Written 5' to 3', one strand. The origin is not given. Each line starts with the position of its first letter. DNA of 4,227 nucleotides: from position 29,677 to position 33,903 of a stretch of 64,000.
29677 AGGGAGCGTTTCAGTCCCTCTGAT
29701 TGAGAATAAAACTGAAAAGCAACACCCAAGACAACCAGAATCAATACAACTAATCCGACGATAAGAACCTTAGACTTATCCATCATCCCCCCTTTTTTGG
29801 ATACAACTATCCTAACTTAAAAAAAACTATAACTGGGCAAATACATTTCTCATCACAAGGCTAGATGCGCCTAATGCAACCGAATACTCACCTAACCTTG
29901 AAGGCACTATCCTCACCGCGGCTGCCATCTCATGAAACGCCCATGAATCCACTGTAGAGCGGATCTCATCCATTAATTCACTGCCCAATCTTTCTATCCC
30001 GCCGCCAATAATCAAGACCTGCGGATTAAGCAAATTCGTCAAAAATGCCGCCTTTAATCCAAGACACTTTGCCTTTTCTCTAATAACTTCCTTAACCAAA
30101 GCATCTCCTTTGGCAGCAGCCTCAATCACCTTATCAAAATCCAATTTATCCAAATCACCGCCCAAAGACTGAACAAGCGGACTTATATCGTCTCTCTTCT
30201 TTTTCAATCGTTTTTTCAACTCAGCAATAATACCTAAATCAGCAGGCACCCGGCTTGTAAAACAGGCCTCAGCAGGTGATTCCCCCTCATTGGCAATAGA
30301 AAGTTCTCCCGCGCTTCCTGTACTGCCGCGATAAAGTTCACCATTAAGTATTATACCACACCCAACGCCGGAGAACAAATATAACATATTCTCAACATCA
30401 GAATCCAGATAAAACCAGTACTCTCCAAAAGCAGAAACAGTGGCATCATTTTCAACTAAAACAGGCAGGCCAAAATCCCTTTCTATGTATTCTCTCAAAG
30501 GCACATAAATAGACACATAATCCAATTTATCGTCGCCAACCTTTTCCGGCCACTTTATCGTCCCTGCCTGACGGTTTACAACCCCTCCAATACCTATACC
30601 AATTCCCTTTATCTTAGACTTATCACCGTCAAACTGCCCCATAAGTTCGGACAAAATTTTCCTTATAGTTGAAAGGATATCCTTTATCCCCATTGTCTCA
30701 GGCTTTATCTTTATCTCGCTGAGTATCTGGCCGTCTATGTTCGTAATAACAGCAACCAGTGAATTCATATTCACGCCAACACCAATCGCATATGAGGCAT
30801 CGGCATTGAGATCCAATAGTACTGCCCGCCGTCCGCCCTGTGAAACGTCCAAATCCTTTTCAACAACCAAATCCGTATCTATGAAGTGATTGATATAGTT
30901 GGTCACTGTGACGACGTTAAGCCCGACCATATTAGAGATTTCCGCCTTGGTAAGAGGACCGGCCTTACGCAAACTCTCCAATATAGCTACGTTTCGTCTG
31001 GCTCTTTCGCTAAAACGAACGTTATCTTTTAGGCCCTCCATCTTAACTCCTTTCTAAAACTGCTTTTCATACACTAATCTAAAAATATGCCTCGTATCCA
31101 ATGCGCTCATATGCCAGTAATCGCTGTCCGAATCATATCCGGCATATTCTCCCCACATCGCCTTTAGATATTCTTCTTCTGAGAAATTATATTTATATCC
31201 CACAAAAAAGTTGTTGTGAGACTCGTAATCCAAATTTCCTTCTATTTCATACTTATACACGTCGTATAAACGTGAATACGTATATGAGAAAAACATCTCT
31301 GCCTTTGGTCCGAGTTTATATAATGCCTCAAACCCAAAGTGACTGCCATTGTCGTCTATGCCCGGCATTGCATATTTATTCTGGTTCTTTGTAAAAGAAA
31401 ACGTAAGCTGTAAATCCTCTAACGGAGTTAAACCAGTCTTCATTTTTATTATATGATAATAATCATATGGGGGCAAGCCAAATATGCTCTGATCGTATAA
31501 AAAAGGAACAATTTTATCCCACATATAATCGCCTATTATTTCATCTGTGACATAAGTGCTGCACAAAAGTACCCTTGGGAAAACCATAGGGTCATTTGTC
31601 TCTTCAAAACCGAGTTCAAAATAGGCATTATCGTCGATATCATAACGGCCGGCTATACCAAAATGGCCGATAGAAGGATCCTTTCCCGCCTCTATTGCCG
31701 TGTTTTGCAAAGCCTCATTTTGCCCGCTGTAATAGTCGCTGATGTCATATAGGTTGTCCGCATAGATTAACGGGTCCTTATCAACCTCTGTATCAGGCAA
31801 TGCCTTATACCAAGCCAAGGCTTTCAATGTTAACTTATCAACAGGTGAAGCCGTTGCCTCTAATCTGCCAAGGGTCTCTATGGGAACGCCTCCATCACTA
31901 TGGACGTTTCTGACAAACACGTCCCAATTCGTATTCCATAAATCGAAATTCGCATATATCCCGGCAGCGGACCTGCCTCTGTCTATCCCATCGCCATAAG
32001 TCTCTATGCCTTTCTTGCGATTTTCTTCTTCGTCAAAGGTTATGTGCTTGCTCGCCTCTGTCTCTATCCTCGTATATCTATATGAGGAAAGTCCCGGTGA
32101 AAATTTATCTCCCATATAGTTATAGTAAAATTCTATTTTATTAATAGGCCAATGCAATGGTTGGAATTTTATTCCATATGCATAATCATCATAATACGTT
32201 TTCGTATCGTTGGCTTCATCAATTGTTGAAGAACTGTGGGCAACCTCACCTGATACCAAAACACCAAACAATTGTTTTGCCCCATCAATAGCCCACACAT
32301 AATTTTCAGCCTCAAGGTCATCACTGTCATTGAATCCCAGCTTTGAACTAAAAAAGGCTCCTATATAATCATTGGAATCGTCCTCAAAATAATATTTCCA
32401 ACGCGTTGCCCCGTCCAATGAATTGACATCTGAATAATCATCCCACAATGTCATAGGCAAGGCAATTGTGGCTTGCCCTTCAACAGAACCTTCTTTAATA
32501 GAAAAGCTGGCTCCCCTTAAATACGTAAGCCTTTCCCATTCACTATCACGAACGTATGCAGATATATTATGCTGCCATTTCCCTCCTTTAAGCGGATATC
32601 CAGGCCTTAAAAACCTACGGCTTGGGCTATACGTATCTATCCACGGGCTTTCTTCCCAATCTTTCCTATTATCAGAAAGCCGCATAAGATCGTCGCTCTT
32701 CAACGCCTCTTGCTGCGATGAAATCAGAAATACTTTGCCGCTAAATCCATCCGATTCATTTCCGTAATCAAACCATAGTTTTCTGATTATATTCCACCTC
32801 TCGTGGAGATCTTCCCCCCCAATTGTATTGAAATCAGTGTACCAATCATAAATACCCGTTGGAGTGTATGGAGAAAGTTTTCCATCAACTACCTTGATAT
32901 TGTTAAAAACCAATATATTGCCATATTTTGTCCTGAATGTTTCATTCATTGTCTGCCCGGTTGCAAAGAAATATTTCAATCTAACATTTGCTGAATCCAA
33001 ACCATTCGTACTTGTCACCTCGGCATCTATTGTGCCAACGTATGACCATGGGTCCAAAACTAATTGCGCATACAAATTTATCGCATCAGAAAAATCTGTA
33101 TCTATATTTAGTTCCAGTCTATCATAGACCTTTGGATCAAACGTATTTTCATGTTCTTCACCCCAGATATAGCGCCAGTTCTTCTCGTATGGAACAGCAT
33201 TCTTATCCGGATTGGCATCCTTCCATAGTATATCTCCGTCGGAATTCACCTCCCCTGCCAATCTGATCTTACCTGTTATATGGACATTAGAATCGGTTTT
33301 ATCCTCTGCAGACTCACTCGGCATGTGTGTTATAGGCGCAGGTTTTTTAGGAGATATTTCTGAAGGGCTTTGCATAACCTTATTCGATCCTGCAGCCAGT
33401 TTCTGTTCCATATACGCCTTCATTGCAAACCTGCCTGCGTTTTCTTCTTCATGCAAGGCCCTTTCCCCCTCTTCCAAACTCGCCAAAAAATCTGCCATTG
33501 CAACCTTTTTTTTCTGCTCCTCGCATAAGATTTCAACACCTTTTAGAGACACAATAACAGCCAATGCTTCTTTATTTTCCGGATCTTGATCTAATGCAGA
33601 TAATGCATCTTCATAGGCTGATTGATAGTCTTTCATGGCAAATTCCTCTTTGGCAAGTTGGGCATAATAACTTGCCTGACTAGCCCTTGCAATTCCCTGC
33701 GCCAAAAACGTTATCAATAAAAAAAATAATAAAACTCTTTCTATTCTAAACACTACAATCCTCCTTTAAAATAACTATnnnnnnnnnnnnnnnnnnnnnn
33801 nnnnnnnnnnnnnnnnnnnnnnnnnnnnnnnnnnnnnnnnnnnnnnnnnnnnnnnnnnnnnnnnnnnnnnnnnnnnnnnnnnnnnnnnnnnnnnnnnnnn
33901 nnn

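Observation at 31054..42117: Polysaccharide-utilisation-like locus with paralogous clan GH-A hydrolases, a tandem-repeat putative CBM protein and an 899-aa secreted beta-barrel-like protein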

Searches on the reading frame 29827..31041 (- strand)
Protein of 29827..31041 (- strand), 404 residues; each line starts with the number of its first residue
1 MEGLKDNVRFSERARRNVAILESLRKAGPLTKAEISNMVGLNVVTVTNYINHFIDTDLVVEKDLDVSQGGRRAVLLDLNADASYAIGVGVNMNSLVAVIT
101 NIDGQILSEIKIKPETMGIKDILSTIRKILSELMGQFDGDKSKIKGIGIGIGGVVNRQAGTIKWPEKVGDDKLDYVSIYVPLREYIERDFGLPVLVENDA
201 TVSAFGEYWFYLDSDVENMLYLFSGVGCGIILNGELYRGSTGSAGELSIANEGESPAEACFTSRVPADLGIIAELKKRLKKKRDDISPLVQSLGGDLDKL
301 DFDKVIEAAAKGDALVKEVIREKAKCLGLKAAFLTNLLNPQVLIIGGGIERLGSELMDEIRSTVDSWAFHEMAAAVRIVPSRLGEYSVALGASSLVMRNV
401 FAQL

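Call 3: search_protein_families(library=pfam, proteins=[window:29827-31041:-], max_evalue=0.01)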
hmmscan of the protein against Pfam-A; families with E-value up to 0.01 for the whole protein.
window:29827-31041:- (404 aa): 4 families
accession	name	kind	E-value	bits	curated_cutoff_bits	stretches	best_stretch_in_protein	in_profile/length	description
PF00480.26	ROK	-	1e-37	130.7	22.9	1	87-397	3-292/294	ROK family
PF13412.12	HTH_24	-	5.7e-05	23.1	21.9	1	19-59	7-47/48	Winged helix-turn-helix DNA-binding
PF14947.12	HTH_45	-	0.0035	17.8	25.5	1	18-63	9-53/77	Winged helix-turn-helix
PF13545.12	HTH_Crp_2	-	0.0082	16.5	27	0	29-60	22-53/70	Crp-like helix-turn-helix domain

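Call 4: search_protein_families(library=ncbifam, proteins=[window:29827-31041:-], max_evalue=0.01)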
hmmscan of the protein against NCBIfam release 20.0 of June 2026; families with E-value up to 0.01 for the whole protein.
window:29827-31041:- (404 aa): 14 families
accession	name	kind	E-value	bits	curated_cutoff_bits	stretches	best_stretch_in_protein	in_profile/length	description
TIGR00744.1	ROK_glcA_fam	subfamily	1.8e-39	135.9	260.35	1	95-399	10-311/318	ROK family glucokinase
NF047937.1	TransRegNagC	equivalog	2.6e-38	132.3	650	1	24-400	20-387/399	DNA-binding transcriptional regulator NagC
NF049930.1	TransRegMlc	equivalog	4.6e-28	98.6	530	1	25-397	26-390/405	sugar metabolism global transcriptional regulator Mlc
NF042998.1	bglucokin_BglK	equivalog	3.1e-15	56.2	550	1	127-365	38-259/291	beta-glucoside kinase BglK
NF007251.0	PRK09698.1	equivalog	9.1e-15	54.7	253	1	83-247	6-164/304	allose kinase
NF045551.1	GK_Pyrobac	equivalog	1.6e-13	50.6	500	1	144-398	48-282/294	ATP-dependent glucokinase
NF003461.0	PRK05082.1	subfamily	5.6e-13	48.9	283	1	102-247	20-154/291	N-acetylmannosamine kinase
NF047821.1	NactlManKinNanK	equivalog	9.3e-12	45.1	450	1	145-248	57-155/288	N-acetylmannosamine kinase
NF009835.0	PRK13310.1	equivalog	8.1e-11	41.8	380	1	128-248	41-156/303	N-acetylglucosamine kinase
NF007108.0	PRK09557.1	equivalog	6.6e-09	35.5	443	2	303-394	209-298/303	fructokinase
NF045942.1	PolPhglucPhase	equivalog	0.00073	19.3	250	0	182-328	87-236/242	polyphosphate--glucose phosphotransferase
NF009836.0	PRK13311.1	equivalog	0.0012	18.1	551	1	126-247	39-155/256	N-acetyl-D-glucosamine kinase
NF053610.1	Sso10a_fam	subfamily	0.0041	17.1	60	1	19-63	9-51/64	Sso10a family chromatin protein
NF045550.1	FrctkaseScrK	equivalog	0.0076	15.7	400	0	180-239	89-148/293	fructokinase ScrK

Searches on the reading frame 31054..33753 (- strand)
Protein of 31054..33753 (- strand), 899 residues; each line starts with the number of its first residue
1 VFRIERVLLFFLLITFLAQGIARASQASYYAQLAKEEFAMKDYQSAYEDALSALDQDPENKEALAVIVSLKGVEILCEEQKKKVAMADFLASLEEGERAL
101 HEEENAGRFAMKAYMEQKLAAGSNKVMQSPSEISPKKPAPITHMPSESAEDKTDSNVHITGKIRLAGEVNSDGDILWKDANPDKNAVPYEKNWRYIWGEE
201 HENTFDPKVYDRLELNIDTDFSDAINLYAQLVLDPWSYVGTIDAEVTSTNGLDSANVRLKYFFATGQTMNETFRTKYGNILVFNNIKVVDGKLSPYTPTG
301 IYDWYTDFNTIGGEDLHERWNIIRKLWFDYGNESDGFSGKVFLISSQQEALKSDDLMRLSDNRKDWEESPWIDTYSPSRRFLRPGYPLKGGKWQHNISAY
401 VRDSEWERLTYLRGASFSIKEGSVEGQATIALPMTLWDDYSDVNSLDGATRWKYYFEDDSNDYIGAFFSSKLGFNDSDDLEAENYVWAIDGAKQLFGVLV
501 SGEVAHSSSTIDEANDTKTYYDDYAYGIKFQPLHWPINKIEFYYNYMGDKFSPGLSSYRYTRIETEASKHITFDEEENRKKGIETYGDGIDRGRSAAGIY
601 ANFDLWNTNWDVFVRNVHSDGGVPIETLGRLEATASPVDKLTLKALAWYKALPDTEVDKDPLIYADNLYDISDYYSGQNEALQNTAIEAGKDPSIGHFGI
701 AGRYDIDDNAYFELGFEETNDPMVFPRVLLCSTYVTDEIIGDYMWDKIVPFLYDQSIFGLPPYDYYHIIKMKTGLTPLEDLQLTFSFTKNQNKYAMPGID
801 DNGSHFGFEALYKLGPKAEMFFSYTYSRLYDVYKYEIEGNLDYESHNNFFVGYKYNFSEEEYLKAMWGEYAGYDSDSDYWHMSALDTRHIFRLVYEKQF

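Call 3: search_protein_families(library=pfam, proteins=[window:31054-33753:-], max_evalue=0.01)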
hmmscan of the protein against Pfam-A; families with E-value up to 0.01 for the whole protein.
window:31054-33753:- (899 aa): 0 families

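Call 4: search_protein_families(library=ncbifam, proteins=[window:31054-33753:-], max_evalue=0.01)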
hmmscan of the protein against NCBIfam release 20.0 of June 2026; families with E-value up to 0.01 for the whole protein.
window:31054-33753:- (899 aa): 0 families

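Call 8: search_solved_structures(query=window:31054-33753:-, max_evalue=10)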
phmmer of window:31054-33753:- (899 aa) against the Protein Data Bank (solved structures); distinct sequences matched with E-value up to 10: 0.

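Call 10: find_homologous_proteins(query=window:31054-33753:-)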
Query window:31054-33753:- (899 aa): 68 proteins with E <= 0.001 among 8000 candidates.
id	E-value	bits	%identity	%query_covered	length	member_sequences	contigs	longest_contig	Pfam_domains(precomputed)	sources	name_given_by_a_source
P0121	0.0e+0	2090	100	100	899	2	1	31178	-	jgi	-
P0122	0.0e+0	1519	74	97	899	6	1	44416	-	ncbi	-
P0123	2.0e-270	918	53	93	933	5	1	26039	-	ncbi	-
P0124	9.4e-264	896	50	93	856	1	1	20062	-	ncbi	-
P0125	1.5e-248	846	51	87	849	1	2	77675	-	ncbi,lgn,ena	-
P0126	4.9e-242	824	49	87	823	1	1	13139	-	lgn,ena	-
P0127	6.2e-242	824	46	100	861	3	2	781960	-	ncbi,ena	-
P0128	1.2e-184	634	45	83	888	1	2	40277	-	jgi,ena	-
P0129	7.7e-179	615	39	99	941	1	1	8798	-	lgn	-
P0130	1.5e-178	614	40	100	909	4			-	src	-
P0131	7.4e-178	612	38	100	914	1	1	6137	-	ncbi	-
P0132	4.5e-176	606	43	83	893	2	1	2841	-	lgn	-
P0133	5.6e-176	606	38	100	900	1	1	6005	PF07719.24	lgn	-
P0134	1.4e-175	604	42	83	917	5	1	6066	-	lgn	-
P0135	1.7e-174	601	39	98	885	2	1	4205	PF07719.24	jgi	jgi:hypothetical protein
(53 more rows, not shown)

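Call 32: predict_structure(alignment_id=A2)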
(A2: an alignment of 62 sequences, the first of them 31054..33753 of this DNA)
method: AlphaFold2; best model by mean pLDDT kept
length: 899 residues; sequences in the alignment: 62
mean_pLDDT: 80.7   pTM: 0.75
mean pLDDT of the five models: 80.7, 80.3, 79.3, 77.7, 77.1
residues with pLDDT >= 90: 395; 70-90: 312; 50-70: 97; < 50: 95
segments of 3 or more residues with pLDDT < 50: 98-153, 181-194, 198-204, 874-884
pLDDT, mean of each block of 10 residues (from residue 1): 66 70 77 92 89 86 87 65 58 49 40 37 28 25 34 72 85 63 44 47 54 92 91 88 93 91 79 87 85 89 78 93 93 83 90 86 73 89 91 69 70 94 94 88 92 89 95 91 96 94 97 91 96 82 95 83 83 80 84 94 93 95 95 95 97 96 77 65 94 97 95 96 81 87 89 89 95 93 92 68 84 91 84 76 81 91 84 44 55 88
secondary structure, 60 per line:
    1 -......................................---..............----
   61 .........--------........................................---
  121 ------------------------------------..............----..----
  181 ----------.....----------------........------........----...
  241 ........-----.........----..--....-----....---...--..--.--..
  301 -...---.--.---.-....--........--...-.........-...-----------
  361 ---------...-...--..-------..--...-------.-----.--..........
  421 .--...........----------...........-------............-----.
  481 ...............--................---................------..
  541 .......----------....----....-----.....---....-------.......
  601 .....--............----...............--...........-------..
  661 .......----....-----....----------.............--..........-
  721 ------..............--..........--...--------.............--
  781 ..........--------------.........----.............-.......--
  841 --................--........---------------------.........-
elements in order (helices of 4 or more, strands of 3 or more residues): H2-39 H43-56 H61-69 H78-117 E157-170 H191-195 E212-219 E226-233 E238-248 E254-262 E271-274 E280-283 E287-289 E317-320 E323-330 E337-345 E374-376 E392-394 E411-421 E424-434 E445-455 E463-474 E480-495 E498-513 E517-532 E539-547 H558-561 H566-569 H575-579 H583-586 E594-605 E608-619 E624-638 E641-651 E659-664 H672-675 E681-684 E695-707 E710-719 H727-730 E731-740 E743-752 E766-778 E781-790 E805-813 E818-830 H832-838 E843-858 E861-868 E890-898

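Call 74: fold_search(model_id=the predicted structure, library=pdb)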
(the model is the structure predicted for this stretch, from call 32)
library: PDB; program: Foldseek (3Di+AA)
matches with E <= 10: 848; with E <= 0.001: 307
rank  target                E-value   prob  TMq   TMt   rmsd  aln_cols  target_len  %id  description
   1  5mzs                  2.7e-10  1.00  0.24  0.29  15.8       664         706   10  Crystal structure of the ferric enterobactin receptor (PfeA) mutant (R480A_Q482A) from Pseudomonas aeruginosa (released 2018-02-14)
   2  5m9b                  3.2e-10  1.00  0.25  0.30  16.8       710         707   10  Crystal structure of the ferric enterobactin receptor (PfeA) from Pseudomonas aeruginosa (released 2018-02-21)
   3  5out                  1.6e-09  1.00  0.24  0.29  16.8       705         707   11  CRYSTAL STRUCTURE OF THE FERRIC ENTEROBACTIN RECEPTOR (PFEA) MUTANT (G324V) FROM PSEUDOMONAS AERUGINOSA (released 2018-09-05)
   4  7zgx_A                2.3e-09  1.00  0.25  0.24  22.9       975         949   10  S-layer Deinoxanthin Binding Complex, C1 symmetry (released 2022-07-13)
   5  8agd_A                2.4e-09  1.00  0.20  0.18  27.3      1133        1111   10  Full SDBC and SOD assembly (released 2023-04-12)
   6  9a2z_MODEL_1_A        2.7e-09  1.00  0.26  0.30  21.7       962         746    9  Model of E. coli FepA by in-cell photo-crosslinking MS and deep learning (released 2023-02-24)
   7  2hdi_A                3.6e-09  1.00  0.24  0.32  12.2       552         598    8  Crystal structure of the Colicin I receptor Cir from E.coli in complex with receptor binding domain of Colicin Ia. (released 2007-05-08)
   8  6q5e                  4.5e-09  1.00  0.24  0.30  15.8       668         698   10  Crystal structure of the ferric enterobactin receptor from Pseudomonas aeruginosa (PfeA) in complex with enterobactin (released 2019-01-16)
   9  5nc4                  4.9e-09  1.00  0.23  0.28  15.7       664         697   10  Crystal structure of the ferric enterobactin receptor (PfeA) in complex with protochelin from Pseudomonas aeruginosa (released 2018-03-21)
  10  9a3c_MODEL_1_A        7.0e-09  1.00  0.22  0.25  20.5       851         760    8  Model of E. coli Fiu by in-cell photo-crosslinking MS and deep learning (released 2023-02-24)
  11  5fp2_B                7.3e-09  1.00  0.23  0.35  11.5       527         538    9  Crystal structure of the siderophore receptor PirA from Pseudomonas aeruginosa (released 2015-12-09)
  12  4n4r_A                8.5e-09  1.00  0.22  0.31  18.2       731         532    8  Structure basis of lipopolysaccharide biogenesis (released 2014-06-25)
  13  4aip_C                9.4e-09  1.00  0.23  0.29  16.0       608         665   11  The FrpB iron transporter from Neisseria meningitidis (F3-3 variant) (released 2013-01-23)
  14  6i2j                  1.0e-08  1.00  0.24  0.30  15.8       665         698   10  Crystal structure of the ferric enterobactin receptor mutant (Q482A) from Pseudomonas aeruginosa (PfeA) in complex with  (released 2019-01-16)
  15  1fep                  1.1e-08  1.00  0.25  0.31  14.1       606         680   10  FERRIC ENTEROBACTIN RECEPTOR (released 1999-01-13)
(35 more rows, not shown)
